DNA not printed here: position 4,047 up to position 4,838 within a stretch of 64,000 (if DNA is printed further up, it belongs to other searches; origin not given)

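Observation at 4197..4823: Diverged duplicate of the MurD C-terminal domain inserted between murD and ftsW in the dcw cluster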

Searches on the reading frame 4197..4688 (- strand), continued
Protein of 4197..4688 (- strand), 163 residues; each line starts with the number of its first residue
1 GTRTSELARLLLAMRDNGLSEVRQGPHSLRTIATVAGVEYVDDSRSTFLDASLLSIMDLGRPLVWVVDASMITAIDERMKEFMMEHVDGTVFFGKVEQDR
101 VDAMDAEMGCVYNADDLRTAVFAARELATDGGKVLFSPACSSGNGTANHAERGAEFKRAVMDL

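Call 31: find_homologous_proteins(query=A2, max_evalue=1e-10)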
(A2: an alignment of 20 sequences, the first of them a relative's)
Query A2 (20 sequences) (172 aa, profile of the alignment): 758 proteins with E <= 1e-10 among 8000 candidates; the best 120 are listed.
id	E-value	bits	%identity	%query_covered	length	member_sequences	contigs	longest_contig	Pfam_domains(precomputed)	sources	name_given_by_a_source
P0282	7.7e-65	236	48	96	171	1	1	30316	PF02875.27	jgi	jgi:UDP-N-acetylmuramoylalanine--D-glutamate ligase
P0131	8.3e-65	236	100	100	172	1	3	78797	PF02875.27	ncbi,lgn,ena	ncbi:MAG: glutamate ligase domain-containing protein [Salibacteraceae bacterium]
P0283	9.7e-65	235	48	96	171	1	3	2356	PF02875.27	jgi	jgi:UDP-N-acetylmuramoylalanine--D-glutamate ligase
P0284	8.6e-64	232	48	94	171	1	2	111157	PF02875.27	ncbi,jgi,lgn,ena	jgi:UDP-N-acetylmuramoylalanine--D-glutamate ligase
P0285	2.3e-63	231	48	91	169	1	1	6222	PF02875.27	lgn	-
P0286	3.7e-63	230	49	91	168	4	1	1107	PF02875.27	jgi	-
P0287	8.1e-63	229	61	91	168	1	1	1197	PF02875.27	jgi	jgi:UDP-N-acetylmuramoylalanine--D-glutamate ligase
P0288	8.2e-63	229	49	90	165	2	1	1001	PF02875.27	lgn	-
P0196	1.2e-62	229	65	96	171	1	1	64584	PF02875.27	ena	-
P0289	1.6e-62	228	48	91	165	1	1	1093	PF02875.27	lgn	-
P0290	3.9e-62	227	64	90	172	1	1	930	PF02875.27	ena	-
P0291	4.1e-62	227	89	99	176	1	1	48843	PF02875.27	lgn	-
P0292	5.7e-62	226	46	99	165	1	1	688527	PF02875.27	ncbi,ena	-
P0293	6.8e-62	226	59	97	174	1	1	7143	PF02875.27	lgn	-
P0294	1.3e-61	225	46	90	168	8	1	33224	PF02875.27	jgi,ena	jgi:UDP-N-acetylmuramoylalanine--D-glutamate ligase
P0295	5.0e-61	223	49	88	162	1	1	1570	PF02875.27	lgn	-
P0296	5.7e-61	223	50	91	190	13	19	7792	PF02875.27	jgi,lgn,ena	jgi:UDP-N-acetylmuramoylalanine--D-glutamate ligase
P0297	6.3e-61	223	60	94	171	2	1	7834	PF02875.27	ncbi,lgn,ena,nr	ncbi:MAG: hypothetical protein JKY53_10150 [Flavobacteriales bacterium]|nr:hypothetical protein [Fla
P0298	6.4e-61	223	45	91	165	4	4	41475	PF02875.27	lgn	-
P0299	7.2e-61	223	49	92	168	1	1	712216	PF02875.27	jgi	jgi:UDP-N-acetylmuramoylalanine--D-glutamate ligase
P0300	7.4e-61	223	46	91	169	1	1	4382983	PF02875.27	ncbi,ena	-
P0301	8.8e-61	223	45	91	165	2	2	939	PF02875.27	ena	-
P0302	1.1e-60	222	62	90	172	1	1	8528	PF02875.27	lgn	-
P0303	1.2e-60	222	44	87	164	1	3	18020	PF02875.27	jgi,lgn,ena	-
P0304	1.8e-60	222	59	100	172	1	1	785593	PF02875.27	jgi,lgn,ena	-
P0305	1.9e-60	222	46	94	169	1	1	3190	PF02875.27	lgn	-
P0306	2.6e-60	221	46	94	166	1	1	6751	PF02875.27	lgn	-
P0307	3.0e-60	221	62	94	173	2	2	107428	PF02875.27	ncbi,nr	ncbi:hypothetical protein N9R81_06250 [Flavobacteriales bacterium]|nr:hypothetical protein [Flavobac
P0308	4.0e-60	220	60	90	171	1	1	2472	PF02875.27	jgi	jgi:UDP-N-acetylmuramoylalanine--D-glutamate ligase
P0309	6.0e-60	220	48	88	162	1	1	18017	PF02875.27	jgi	-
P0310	6.3e-60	220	48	92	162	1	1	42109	PF02875.27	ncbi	-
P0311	8.8e-60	219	49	91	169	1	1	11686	PF02875.27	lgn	-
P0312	9.2e-60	219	47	91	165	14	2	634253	PF02875.27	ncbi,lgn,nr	ncbi:MAG: hypothetical protein H6599_07545 [Flavobacteriales bacterium]|nr:hypothetical protein [Fla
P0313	1.5e-59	219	59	93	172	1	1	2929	PF02875.27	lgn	-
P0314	1.6e-59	219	60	91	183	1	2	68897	PF02875.27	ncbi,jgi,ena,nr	ncbi:MAG: hypothetical protein COA57_02710 [Flavobacteriales bacterium]|nr:hypothetical protein [Bac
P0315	1.7e-59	218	43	97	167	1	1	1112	PF02875.27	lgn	-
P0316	3.0e-59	218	47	96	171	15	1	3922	PF02875.27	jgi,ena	-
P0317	3.6e-59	217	44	91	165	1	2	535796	PF02875.27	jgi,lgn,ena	-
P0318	4.0e-59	217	46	90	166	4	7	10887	PF02875.27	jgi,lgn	jgi:UDP-N-acetylmuramoylalanine--D-glutamate ligase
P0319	4.2e-59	217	45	86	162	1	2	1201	PF02875.27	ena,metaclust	metaclust:\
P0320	4.3e-59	217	45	86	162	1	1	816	PF02875.27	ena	-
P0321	5.8e-59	217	45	91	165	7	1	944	PF02875.27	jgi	-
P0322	5.9e-59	217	47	91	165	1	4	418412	PF02875.27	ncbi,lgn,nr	ncbi:MAG: hypothetical protein H6600_00405 [Flavobacteriales bacterium]|nr:hypothetical protein [Fla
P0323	6.4e-59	217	62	89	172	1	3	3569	PF02875.27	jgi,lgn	jgi:UDP-N-acetylmuramoylalanine--D-glutamate ligase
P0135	8.2e-59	216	47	91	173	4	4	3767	PF02875.27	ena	-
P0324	8.7e-59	216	45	86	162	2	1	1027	PF02875.27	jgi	-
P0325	9.6e-59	216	56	100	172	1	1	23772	PF02875.27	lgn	-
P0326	1.1e-58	216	60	90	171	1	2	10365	PF02875.27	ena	-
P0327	1.2e-58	216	58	97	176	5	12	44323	PF02875.27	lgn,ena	-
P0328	1.4e-58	215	46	86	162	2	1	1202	PF02875.27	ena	-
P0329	1.7e-58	215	49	91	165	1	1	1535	PF02875.27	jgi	-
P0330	2.0e-58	215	53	95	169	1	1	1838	PF02875.27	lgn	-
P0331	2.9e-58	214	46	91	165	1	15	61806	PF02875.27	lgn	-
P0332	3.0e-58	214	58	90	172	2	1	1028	PF02875.27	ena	-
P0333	3.3e-58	214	47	90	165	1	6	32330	PF02875.27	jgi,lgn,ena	jgi:UDP-N-acetylmuramoylalanine--D-glutamate ligase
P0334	4.1e-58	214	45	86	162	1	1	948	PF02875.27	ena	-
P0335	4.2e-58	214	51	90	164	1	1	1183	PF02875.27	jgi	jgi:UDP-N-acetylmuramoylalanine--D-glutamate ligase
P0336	4.5e-58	214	60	90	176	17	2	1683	PF02875.27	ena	-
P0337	4.7e-58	214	42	95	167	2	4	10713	PF02875.27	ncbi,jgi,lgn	ncbi:MAG: UDP-N-acetylmuramoylalanine--D-glutamate ligase [Parvicellaceae bacterium]|jgi:UDP-N-acety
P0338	5.1e-58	214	53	95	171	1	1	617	PF02875.27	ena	-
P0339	5.6e-58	213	60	94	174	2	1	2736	PF02875.27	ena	-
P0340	6.0e-58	213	45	86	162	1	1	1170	PF02875.27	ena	-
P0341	6.4e-58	213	45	86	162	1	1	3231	PF02875.27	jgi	jgi:UDP-N-acetylmuramoylalanine--D-glutamate ligase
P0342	7.0e-58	213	45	86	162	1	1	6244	PF02875.27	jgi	jgi:UDP-N-acetylmuramoylalanine--D-glutamate ligase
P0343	7.7e-58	213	45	86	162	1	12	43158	PF02875.27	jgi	jgi:UDP-N-acetylmuramoylalanine--D-glutamate ligase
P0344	8.2e-58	213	41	90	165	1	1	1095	PF02875.27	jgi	jgi:UDP-N-acetylmuramoylalanine--D-glutamate ligase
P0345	8.7e-58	213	49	91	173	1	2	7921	PF02875.27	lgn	-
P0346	1.3e-57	212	53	88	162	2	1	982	PF02875.27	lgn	-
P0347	1.4e-57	212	46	90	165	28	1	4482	PF02875.27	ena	-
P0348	2.0e-57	212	43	86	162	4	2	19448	PF02875.27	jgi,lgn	jgi:UDP-N-acetylmuramoylalanine--D-glutamate ligase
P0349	2.0e-57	212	50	90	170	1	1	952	PF02875.27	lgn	-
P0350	2.1e-57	212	44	86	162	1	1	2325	PF02875.27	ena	-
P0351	2.4e-57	211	44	99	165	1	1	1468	PF02875.27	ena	-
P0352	2.6e-57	211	43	99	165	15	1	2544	PF02875.27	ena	-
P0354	3.5e-57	211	43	86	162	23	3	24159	PF02875.27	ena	-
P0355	3.5e-57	211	44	90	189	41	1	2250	PF02875.27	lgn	-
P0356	5.5e-57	210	52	90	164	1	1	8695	PF02875.27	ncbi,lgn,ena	-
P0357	5.5e-57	210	53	91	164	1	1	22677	PF02875.27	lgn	-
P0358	1.2e-56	209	47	91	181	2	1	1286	PF02875.27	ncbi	-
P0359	1.3e-56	209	58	90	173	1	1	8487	PF02875.27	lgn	-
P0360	1.5e-56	209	48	91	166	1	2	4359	PF02875.27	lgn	-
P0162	1.9e-56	208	40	99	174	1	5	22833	PF02875.27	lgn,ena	-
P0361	2.0e-56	208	37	99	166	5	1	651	PF02875.27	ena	-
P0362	2.3e-56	208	46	93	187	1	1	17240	PF02875.27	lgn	-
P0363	2.3e-56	208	46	91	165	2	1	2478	PF02875.27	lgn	-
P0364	2.6e-56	208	52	92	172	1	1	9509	PF02875.27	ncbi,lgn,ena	-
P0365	8.2e-56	206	43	90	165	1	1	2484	PF02875.27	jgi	jgi:UDP-N-acetylmuramoylalanine--D-glutamate ligase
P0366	8.4e-56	206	54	92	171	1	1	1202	PF02875.27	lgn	-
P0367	8.6e-56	206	53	91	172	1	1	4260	PF02875.27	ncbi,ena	-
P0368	2.1e-55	205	50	97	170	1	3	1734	PF02875.27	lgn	-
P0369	2.2e-55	205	41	94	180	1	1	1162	PF02875.27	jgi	-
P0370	2.4e-55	205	42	95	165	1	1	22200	PF02875.27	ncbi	-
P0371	2.5e-55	205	43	95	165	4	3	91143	PF02875.27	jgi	jgi:UDP-N-acetylmuramoylalanine--D-glutamate ligase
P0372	3.9e-55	204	53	88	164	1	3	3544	PF02875.27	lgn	-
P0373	4.3e-55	204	57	91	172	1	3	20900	PF02875.27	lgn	-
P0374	7.4e-55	203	54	86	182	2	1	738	PF02875.27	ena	-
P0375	7.4e-55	203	43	91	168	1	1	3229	PF02875.27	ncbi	-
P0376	8.6e-55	203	40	95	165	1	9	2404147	PF02875.27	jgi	jgi:UDP-N-acetylmuramoylalanine--D-glutamate ligase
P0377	8.8e-55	203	49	97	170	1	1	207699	PF02875.27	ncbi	ncbi:MAG: cyanophycin synthetase [Flavobacteriales bacterium]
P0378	9.7e-55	203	42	86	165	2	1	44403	PF02875.27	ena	-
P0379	1.0e-54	203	45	94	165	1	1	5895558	PF02875.27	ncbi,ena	-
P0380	1.1e-54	203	48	93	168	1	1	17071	PF02875.27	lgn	-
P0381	1.6e-54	202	42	95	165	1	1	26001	PF02875.27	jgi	jgi:UDP-N-acetylmuramoylalanine--D-glutamate ligase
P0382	1.7e-54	202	39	95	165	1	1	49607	PF02875.27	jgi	jgi:UDP-N-acetylmuramoylalanine--D-glutamate ligase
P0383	3.0e-54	201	54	86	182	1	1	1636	PF02875.27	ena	-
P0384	3.1e-54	201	43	94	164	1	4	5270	PF02875.27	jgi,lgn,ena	jgi:UDP-N-acetylmuramoylalanine--D-glutamate ligase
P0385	3.6e-54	201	42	95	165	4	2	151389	PF02875.27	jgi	jgi:UDP-N-acetylmuramoylalanine--D-glutamate ligase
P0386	4.1e-54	201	39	89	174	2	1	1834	PF02875.27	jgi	jgi:UDP-N-acetylmuramoylalanine--D-glutamate ligase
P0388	6.2e-54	200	51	86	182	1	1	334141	PF02875.27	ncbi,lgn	-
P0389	9.0e-54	200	48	94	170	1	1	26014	PF02875.27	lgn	-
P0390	9.2e-54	200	40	87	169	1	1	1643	PF02875.27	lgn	-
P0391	9.5e-54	200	47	91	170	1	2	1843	PF02875.27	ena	-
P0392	1.2e-53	199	44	90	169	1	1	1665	PF02875.27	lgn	-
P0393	1.9e-53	199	52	86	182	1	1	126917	PF02875.27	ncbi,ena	-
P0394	2.0e-53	199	56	86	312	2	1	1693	PF02875.27,PF08245.19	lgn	-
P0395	2.7e-53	198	51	90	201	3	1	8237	PF02875.27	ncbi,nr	ncbi:MAG TPA: cyanophycin synthetase, partial [Bacteroidia bacterium]|nr:cyanophycin synthetase [Bac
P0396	2.9e-53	198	49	90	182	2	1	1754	PF02875.27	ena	-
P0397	4.0e-53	198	52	90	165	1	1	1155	PF02875.27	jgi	jgi:UDP-N-acetylmuramoylalanine--D-glutamate ligase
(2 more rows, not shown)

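Call 32: list_cluster_members(proteins=[P0300, P0379, P0376, P0292, P0299, P0304, P0388, P0393, P0284, P0370])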
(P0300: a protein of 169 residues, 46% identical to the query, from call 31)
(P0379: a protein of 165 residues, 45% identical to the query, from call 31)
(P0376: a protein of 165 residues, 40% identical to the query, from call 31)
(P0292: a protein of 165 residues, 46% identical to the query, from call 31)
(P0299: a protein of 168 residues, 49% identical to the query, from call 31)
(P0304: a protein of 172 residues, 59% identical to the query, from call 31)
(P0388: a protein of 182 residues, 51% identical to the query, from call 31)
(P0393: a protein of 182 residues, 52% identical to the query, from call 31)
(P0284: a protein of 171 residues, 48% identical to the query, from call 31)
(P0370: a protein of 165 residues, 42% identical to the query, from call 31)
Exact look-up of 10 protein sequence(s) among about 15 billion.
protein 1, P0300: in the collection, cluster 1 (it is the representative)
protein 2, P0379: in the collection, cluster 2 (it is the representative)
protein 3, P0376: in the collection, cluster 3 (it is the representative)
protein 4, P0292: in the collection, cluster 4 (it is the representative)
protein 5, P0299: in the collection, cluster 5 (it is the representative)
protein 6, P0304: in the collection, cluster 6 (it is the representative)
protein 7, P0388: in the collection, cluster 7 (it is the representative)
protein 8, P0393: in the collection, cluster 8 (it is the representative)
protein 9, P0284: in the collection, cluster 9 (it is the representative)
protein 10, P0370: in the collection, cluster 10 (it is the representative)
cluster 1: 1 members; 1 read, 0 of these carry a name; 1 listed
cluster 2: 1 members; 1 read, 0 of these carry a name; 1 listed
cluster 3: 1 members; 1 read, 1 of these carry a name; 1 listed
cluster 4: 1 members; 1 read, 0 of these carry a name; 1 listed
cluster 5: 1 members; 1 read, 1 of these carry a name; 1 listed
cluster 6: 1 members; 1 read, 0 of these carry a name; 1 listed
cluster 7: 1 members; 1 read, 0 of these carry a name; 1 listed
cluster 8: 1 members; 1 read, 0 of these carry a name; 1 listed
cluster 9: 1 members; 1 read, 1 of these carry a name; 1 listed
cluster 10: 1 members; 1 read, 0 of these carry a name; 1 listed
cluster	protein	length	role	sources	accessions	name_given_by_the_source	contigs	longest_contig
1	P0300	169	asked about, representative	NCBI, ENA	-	-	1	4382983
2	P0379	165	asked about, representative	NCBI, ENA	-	-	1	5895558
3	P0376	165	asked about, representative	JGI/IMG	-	UDP-N-acetylmuramoylalanine--D-glutamate ligase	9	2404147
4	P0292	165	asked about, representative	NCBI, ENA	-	-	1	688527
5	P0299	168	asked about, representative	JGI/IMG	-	UDP-N-acetylmuramoylalanine--D-glutamate ligase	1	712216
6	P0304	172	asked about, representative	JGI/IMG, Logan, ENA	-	-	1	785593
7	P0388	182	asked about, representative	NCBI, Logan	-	-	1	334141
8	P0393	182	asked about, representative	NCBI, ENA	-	-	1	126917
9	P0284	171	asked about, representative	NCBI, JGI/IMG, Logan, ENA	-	UDP-N-acetylmuramoylalanine--D-glutamate ligase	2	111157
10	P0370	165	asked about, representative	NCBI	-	-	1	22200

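Call 33: predict_structure(alignment_id=A1)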
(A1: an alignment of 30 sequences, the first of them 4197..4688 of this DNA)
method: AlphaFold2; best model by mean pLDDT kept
length: 163 residues; sequences in the alignment: 30
mean_pLDDT: 85.7   pTM: 0.82
mean pLDDT of the five models: 85.7, 85.4, 85.2, 85.1, 85.0
residues with pLDDT >= 90: 104; 70-90: 32; 50-70: 20; < 50: 7
segments of 3 or more residues with pLDDT < 50: 142-146
pLDDT, mean of each block of 10 residues (from residue 1): 71 68 61 97 83 90 95 91 96 94 94 96 97 89 56 92 94
secondary structure, 60 per line:
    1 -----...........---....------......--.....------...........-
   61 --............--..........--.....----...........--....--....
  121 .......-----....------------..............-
elements in order: H6-16 H20-23 E30-35 E38-42 H49-59 E63-68 H69-74 H77-86 E89-93 H98-108 E111-114 H117-127 E133-136 H149-162
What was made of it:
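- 4230..4286 (-): '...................', the counterpart of MurD '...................' (E. coli 408-426). SPAC, Ser415 and the RG are kept. The L-to-F change is shared by all stand-alone groups. The central loop is remodelled to a conserved '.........' in group X. The loop has low pLDDT (residues 142-146 of the model, which lacks the first two residues) (call 33).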

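Call 35: find_encoding_contigs(protein=P0300, flank=4000, max_places=1)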
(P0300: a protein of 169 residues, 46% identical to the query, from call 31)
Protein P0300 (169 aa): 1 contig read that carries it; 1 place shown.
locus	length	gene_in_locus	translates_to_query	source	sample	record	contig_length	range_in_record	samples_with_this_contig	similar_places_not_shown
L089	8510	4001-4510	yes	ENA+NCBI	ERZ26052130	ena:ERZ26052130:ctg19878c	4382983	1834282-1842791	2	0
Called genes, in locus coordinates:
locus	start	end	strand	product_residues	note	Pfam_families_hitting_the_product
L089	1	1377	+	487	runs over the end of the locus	PF01225:Mur_ligase, PF08245:Mur_ligase_M, PF02875:Mur_ligase_C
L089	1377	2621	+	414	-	PF10555:MraY_sig1 (weak), PF00953:Glycos_transf_4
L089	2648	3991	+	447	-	PF21377:MurD_N, PF21799:MurD-like_N (weak), PF08245:Mur_ligase_M, PF02875:Mur_ligase_C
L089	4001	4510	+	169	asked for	PF02875:Mur_ligase_C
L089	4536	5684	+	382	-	PF01098:FTSW_RODA_SPOVE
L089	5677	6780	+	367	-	PF03033:Glyco_transf_28, PF04101:Glyco_tran_28_C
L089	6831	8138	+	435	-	PF01225:Mur_ligase, PF08245:Mur_ligase_M, PF02875:Mur_ligase_C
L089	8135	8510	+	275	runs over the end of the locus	-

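Call 36: find_encoding_contigs(protein=P0379, flank=4000, max_places=1)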
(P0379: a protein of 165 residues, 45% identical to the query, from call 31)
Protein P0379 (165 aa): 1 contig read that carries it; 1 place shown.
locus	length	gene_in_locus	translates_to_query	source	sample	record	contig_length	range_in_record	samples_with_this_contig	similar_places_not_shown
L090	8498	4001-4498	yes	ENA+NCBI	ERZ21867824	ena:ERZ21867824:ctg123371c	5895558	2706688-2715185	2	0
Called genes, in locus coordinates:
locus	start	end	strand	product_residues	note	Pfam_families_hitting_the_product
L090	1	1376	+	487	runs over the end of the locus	PF01225:Mur_ligase, PF08245:Mur_ligase_M, PF02875:Mur_ligase_C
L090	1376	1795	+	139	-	PF10555:MraY_sig1 (weak)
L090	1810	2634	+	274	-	PF00953:Glycos_transf_4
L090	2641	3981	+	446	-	PF21377:MurD_N, PF21799:MurD-like_N, PF08245:Mur_ligase_M, PF02875:Mur_ligase_C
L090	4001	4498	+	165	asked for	PF02875:Mur_ligase_C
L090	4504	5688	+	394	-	PF01098:FTSW_RODA_SPOVE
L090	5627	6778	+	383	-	PF03033:Glyco_transf_28, PF04101:Glyco_tran_28_C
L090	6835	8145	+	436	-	PF01225:Mur_ligase, PF08245:Mur_ligase_M, PF02875:Mur_ligase_C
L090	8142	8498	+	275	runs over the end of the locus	-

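Call 37: find_encoding_contigs(protein=P0388, flank=10000, max_places=1)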
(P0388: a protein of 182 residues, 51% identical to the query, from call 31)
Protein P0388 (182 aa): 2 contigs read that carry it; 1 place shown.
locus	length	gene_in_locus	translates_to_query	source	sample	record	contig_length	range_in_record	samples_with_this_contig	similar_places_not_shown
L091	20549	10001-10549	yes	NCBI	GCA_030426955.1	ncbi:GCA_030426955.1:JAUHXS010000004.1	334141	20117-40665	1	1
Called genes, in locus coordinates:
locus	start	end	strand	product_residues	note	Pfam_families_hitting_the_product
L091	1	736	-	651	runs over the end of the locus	PF00535:Glycos_transf_2, PF13641:Glyco_tranf_2_3, PF13632:Glyco_trans_2_3, PF13727:CoA_binding_3 (weak)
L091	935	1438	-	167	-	-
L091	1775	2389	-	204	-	PF21176:RecR_HhH, PF02132:RecR_ZnF (weak), PF01751:Toprim, PF13662:Toprim_4, PF21175:RecR_C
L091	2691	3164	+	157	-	PF02381:MraZ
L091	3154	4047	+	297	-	PF01795:Methyltransf_5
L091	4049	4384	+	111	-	PF19579:FtsL_2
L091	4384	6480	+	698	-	PF03717:PBP_dimer (weak), PF00905:Transpeptidase, PF03793:PASTA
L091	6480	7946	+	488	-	PF01225:Mur_ligase, PF08245:Mur_ligase_M, PF02875:Mur_ligase_C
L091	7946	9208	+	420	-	PF10555:MraY_sig1 (weak), PF00953:Glycos_transf_4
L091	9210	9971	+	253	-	PF21377:MurD_N, PF21799:MurD-like_N, PF08245:Mur_ligase_M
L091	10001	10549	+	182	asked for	PF02875:Mur_ligase_C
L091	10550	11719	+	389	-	PF01098:FTSW_RODA_SPOVE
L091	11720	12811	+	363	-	PF03033:Glyco_transf_28, PF13692:Glyco_trans_1_4 (faint), PF04101:Glyco_tran_28_C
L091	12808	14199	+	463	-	PF01225:Mur_ligase, PF08245:Mur_ligase_M, PF02875:Mur_ligase_C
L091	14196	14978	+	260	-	-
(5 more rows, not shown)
